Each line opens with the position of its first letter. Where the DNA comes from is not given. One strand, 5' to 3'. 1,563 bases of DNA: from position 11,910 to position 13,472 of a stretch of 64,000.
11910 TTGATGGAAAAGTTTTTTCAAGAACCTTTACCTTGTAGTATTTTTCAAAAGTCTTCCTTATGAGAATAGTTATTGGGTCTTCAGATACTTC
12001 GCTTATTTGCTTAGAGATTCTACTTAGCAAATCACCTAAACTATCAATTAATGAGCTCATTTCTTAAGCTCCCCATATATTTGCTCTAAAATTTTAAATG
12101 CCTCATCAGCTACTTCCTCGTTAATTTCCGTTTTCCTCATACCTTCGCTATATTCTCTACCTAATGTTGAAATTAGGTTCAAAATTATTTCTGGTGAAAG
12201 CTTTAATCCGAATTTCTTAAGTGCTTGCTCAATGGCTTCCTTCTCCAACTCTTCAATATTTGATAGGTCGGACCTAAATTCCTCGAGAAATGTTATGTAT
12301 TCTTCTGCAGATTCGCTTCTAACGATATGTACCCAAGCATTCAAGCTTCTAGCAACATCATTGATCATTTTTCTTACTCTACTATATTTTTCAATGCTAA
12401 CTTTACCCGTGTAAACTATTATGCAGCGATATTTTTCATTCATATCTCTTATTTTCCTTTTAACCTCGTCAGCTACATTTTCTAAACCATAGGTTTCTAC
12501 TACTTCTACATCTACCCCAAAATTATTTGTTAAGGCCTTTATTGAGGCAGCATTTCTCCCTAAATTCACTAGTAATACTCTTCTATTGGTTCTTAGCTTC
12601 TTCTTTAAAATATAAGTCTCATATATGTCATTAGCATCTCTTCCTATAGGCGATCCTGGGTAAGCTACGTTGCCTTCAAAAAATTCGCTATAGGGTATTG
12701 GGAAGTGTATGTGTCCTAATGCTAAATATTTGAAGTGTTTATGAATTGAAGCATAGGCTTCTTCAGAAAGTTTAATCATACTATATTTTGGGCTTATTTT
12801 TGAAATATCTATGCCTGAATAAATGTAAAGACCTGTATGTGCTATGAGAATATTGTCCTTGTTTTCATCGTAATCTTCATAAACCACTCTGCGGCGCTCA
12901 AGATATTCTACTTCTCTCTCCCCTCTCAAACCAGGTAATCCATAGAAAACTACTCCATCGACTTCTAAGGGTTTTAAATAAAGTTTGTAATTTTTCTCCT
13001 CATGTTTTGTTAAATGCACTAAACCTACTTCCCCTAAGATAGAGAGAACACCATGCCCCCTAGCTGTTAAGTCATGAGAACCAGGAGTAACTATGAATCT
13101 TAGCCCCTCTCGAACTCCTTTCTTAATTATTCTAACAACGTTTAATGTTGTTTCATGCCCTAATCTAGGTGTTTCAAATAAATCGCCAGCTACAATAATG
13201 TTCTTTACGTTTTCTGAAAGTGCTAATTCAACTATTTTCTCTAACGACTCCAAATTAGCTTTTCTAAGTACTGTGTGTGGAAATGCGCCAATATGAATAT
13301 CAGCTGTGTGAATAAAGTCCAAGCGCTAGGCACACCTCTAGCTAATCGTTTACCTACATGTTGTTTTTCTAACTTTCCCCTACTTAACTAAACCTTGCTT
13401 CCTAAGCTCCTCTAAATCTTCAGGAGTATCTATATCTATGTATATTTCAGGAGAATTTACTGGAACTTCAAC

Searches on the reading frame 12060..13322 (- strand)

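Call 66: search_protein_families(library=pfam, proteins=[window:12060-13322:-], max_evalue=0.00001)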
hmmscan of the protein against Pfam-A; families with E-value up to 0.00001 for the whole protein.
window:12060-13322:- (421 aa): 1 family
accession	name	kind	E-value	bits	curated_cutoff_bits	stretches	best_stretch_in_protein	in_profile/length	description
PF00149.33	Metallophos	-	1.3e-10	42.4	21.5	1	1-206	1-189/191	Calcineurin-like phosphoesterase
